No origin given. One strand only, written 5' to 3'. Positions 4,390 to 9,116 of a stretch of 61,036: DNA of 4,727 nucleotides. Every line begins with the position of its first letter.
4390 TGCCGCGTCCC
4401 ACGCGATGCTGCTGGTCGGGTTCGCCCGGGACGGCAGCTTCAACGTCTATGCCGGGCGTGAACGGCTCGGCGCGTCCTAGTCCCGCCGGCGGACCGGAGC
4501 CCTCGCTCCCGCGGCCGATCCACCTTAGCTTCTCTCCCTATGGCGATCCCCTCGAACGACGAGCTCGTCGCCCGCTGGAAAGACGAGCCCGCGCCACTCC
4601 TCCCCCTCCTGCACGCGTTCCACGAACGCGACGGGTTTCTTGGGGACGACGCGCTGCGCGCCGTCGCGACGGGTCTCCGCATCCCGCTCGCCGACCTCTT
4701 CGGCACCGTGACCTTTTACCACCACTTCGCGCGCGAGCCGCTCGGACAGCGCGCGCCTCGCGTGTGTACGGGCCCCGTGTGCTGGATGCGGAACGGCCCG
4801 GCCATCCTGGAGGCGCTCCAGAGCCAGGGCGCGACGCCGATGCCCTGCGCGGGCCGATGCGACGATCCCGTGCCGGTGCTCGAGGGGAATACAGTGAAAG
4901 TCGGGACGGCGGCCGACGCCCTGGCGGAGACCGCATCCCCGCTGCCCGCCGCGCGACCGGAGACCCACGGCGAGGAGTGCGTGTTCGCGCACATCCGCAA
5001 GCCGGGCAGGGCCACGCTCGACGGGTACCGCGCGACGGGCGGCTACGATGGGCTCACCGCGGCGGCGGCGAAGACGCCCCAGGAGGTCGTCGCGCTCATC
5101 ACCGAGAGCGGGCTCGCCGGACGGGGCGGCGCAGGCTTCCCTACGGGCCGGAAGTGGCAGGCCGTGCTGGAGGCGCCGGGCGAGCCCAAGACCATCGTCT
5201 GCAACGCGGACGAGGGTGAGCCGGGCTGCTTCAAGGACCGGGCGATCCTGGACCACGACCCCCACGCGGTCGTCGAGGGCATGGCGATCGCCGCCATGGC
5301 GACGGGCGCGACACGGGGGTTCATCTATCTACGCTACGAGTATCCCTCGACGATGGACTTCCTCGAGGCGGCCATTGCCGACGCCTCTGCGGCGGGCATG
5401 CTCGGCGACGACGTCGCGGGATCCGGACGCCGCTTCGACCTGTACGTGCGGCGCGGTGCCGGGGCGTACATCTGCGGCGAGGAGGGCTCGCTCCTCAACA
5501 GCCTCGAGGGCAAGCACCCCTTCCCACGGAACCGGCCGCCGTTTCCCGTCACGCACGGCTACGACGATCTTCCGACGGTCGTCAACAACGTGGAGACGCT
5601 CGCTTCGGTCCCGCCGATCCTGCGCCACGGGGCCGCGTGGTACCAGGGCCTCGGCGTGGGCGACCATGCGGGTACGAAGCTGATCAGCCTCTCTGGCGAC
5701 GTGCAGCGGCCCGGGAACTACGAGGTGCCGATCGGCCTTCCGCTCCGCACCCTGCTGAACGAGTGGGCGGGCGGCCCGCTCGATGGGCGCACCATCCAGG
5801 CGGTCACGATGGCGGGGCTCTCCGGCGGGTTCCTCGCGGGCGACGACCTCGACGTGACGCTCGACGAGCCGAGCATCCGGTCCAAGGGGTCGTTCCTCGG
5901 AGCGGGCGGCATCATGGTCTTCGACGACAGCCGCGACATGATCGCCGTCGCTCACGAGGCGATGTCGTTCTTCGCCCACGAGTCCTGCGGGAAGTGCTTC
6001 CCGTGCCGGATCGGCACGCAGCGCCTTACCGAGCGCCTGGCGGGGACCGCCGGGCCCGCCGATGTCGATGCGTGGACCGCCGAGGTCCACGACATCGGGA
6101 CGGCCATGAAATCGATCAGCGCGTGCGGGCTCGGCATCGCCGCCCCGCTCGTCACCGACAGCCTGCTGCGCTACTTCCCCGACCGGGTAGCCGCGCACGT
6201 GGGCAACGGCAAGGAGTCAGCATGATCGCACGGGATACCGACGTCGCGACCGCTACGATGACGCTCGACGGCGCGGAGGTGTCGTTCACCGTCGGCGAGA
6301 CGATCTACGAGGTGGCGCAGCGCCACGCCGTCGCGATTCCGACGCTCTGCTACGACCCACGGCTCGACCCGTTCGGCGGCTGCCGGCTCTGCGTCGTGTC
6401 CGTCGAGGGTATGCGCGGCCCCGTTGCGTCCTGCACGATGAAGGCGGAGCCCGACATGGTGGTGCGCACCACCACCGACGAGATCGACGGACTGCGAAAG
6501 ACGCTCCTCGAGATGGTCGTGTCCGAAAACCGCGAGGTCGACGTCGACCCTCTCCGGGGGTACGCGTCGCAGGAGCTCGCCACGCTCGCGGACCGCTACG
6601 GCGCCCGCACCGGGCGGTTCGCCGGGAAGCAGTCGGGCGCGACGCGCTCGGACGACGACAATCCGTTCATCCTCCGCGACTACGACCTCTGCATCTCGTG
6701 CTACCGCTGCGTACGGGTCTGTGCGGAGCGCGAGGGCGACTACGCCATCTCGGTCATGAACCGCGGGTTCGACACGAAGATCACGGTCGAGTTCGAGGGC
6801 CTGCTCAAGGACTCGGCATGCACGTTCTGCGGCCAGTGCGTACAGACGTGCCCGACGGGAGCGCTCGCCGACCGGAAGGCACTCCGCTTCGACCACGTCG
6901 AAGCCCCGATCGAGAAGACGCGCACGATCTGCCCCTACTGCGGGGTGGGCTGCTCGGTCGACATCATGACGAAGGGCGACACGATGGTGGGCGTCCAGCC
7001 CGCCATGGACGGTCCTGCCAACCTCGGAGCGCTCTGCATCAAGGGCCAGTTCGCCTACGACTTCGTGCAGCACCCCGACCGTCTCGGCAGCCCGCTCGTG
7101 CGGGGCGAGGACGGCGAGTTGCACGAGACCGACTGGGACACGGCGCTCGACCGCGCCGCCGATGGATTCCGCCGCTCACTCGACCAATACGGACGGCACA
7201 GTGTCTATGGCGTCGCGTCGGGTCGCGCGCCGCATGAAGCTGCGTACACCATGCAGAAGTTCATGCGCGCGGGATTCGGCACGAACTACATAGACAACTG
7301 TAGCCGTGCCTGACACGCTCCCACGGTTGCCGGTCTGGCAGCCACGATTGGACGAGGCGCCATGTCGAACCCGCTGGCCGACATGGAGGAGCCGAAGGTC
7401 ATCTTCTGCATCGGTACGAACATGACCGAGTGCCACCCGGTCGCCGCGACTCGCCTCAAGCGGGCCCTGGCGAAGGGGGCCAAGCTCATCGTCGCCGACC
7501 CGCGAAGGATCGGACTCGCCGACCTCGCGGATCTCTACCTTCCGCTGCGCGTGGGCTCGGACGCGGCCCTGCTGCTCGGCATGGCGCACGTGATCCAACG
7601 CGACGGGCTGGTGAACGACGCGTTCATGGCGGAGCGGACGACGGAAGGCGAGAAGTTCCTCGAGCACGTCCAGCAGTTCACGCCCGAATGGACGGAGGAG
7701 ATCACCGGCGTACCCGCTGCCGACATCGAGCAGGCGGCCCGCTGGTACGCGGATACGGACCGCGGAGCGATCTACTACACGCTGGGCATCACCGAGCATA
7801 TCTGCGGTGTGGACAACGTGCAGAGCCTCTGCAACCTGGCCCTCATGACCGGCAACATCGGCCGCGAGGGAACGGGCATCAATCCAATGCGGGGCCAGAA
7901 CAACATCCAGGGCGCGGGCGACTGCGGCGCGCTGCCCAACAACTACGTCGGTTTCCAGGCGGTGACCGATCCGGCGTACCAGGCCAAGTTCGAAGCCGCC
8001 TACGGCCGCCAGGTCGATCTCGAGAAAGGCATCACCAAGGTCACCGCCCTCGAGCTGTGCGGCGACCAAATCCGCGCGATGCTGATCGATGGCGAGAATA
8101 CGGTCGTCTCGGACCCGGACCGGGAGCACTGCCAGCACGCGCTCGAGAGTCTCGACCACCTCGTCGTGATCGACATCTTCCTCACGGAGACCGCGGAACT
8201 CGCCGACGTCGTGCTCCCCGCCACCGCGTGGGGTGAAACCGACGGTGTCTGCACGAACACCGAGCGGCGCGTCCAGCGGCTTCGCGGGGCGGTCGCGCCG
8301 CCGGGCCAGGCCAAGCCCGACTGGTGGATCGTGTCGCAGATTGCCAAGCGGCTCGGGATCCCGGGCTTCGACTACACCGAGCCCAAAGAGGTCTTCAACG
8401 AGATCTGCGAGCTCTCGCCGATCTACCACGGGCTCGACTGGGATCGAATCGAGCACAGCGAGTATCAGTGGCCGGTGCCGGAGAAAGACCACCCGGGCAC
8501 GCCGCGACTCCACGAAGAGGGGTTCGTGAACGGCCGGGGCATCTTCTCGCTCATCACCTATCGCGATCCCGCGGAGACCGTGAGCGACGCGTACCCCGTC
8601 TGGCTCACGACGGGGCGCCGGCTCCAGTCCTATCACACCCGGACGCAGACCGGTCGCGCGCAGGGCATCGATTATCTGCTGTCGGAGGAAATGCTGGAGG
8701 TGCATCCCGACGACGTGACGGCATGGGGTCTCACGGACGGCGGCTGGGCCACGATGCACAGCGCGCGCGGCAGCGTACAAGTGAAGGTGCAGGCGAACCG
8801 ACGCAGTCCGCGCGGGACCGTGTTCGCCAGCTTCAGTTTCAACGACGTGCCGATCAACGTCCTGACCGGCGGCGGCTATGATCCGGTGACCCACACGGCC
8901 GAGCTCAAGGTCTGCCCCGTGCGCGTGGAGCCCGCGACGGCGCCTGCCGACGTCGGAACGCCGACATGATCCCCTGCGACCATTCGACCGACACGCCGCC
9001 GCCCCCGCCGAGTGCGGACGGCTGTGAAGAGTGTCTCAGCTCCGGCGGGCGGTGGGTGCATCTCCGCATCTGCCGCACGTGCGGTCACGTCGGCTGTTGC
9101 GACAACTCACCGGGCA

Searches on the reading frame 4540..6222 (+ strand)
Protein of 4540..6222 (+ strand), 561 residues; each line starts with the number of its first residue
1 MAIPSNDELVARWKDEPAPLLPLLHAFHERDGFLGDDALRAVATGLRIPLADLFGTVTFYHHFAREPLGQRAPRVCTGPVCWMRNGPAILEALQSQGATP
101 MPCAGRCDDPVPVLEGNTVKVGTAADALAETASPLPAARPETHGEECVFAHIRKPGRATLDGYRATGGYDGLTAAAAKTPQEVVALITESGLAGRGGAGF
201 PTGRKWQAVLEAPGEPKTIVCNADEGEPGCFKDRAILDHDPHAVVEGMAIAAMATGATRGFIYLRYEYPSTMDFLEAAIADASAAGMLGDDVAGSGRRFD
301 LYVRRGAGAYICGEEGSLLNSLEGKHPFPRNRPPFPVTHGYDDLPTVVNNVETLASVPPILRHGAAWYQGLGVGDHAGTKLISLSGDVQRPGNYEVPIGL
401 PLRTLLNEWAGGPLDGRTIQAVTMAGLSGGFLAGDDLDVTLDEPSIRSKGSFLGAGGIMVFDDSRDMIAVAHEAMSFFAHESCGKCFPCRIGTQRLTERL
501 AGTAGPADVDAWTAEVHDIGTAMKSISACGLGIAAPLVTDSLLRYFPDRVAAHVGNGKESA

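Call 54: search_protein_families(library=ncbifam, proteins=[window:4540-6222:+], max_evalue=0.00001)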
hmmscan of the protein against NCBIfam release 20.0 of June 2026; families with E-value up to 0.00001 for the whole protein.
window:4540-6222:+ (561 aa): 13 families
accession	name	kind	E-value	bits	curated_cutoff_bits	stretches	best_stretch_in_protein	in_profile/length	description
TIGR01959.1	nuoF_fam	equivalog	1.7e-127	425.3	558.65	1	149-554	3-410/410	NADH-quinone oxidoreductase subunit NuoF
NF010120.0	PRK13596.1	equivalog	1e-103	347.2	389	1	146-555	6-418/433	NADH-quinone oxidoreductase subunit NuoF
NF008436.0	PRK11278.1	equivalog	8.1e-99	331.5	749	1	159-554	26-426/448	NADH-quinone oxidoreductase subunit NuoF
NF005747.0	PRK07571.1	equivalog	9.7e-16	57.9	224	1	16-96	35-115/173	bidirectional hydrogenase complex protein HoxE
NF004638.0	PRK05988.1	equivalog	1.8e-14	53.8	198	1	6-94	14-102/159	formate dehydrogenase subunit gamma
NF005722.0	PRK07539.1-2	equivalog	2.6e-14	53.6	141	1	11-96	18-103/157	NADH-quinone oxidoreductase subunit NuoE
NF003454.1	PRK05035.1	equivalog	1.1e-13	50.5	345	1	175-426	118-331/556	electron transport complex subunit RsxC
NF005721.0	PRK07539.1-1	equivalog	6.3e-12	45.3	308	1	7-95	35-123/292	NADH-quinone oxidoreductase subunit NuoE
TIGR04481.1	PR_assoc_PrdC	equivalog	1.7e-11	43.6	490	1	180-282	73-171/425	proline reductase-associated electron transfer protein PrdC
TIGR01958.1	nuoE_fam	subfamily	2e-11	44.2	142.4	1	10-95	6-93/148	NADH-quinone oxidoreductase subunit NuoE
TIGR01945.1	rnfC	subfamily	9.9e-11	40.8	245.95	1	175-277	116-216/435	RnfABCDGE type electron transport complex subunit C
NF005725.0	PRK07539.1-5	equivalog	4.4e-09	36.3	220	1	19-94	40-116/174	NADH-quinone oxidoreductase subunit NuoE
NF005724.0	PRK07539.1-4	equivalog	1.5e-06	28.2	280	1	20-94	42-117/240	NADH-quinone oxidoreductase subunit NuoE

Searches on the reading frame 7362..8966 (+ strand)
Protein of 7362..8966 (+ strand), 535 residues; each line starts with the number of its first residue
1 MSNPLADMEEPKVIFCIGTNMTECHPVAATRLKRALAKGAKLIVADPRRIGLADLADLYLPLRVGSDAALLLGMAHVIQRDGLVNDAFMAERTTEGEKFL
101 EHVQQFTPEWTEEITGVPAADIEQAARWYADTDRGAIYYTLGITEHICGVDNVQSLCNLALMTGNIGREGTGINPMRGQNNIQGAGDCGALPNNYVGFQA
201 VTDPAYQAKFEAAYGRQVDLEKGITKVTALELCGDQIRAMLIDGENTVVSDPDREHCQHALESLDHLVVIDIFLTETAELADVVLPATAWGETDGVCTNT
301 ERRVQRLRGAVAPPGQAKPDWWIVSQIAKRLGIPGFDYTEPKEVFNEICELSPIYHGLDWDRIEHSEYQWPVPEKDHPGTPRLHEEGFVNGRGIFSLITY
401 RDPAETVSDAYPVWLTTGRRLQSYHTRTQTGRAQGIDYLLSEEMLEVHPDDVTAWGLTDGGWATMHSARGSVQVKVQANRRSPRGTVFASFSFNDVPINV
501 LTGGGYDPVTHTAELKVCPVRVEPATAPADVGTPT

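Call 54: search_protein_families(library=ncbifam, proteins=[window:7362-8966:+], max_evalue=0.00001)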
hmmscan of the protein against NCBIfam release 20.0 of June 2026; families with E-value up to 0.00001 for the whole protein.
window:7362-8966:+ (535 aa): 26 families (the best 25 are shown)
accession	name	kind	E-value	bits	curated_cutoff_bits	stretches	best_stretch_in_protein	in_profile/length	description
TIGR01591.1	Fdh-alpha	equivalog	4.7e-164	547.1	666.25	1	1-522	146-672/672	formate dehydrogenase subunit alpha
NF047855.1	AssmNtatRedNasC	equivalog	3.4e-109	366.1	1100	1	1-524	171-708/708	assimilatory nitrate reductase catalytic subunit NasC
NF041323.1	Nitr_red_NasA_Halo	equivalog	2.6e-65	221.3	1000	1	7-522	149-672/673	assimilatory nitrate reductase NasA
TIGR01701.1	Fdhalpha-like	subfamily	1.5e-50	172.1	582.15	1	5-426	193-643/744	FdhF/YdeP family oxidoreductase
NF010055.0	PRK13532.1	equivalog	5e-50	170.6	904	2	96-332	328-572/830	nitrate reductase catalytic subunit NapA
TIGR01706.1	NAPA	equivalog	2.4e-46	158.5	930.55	2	96-332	328-572/830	periplasmic nitrate reductase subunit alpha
TIGR01553.1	formate-DH-alph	equivalog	7.4e-45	153.1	814.2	3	101-204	364-471/1009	formate dehydrogenase-N subunit alpha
NF041513.1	formate_DH_Act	exception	1.3e-43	149.1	1400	2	101-201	393-497/1067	formate dehydrogenase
NF012032.0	PRK15488.1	equivalog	3.3e-38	131.2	694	1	7-336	193-532/759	thiosulfate reductase PhsA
TIGR00509.1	bisC_fam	subfamily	5.3e-37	127.5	1017.55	1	29-345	194-523/772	molybdopterin guanine dinucleotide-containing S/N-oxide reductase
TIGR02166.1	dmsA_ynfE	subfamily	7.9e-35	120.1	777.7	2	106-342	331-567/794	DMSO/selenate family reductase complex A subunit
TIGR03479.1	DMSO_red_II_alp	subfamily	2.5e-34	118.5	984.75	2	97-331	389-643/913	molybdopterin-dependent oxidoreductase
TIGR02693.1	arsenite_ox_L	equivalog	4.4e-31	107.6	359.05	2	40-179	267-420/806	arsenate reductase (azurin) large subunit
NF007406.0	PRK09939.1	equivalog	7e-30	103.8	1473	1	5-272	203-491/759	acid resistance putative oxidoreductase YdeP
NF011682.0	PRK15102.1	equivalog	3.8e-20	71.6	909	1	66-333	285-570/829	trimethylamine-N-oxide reductase TorA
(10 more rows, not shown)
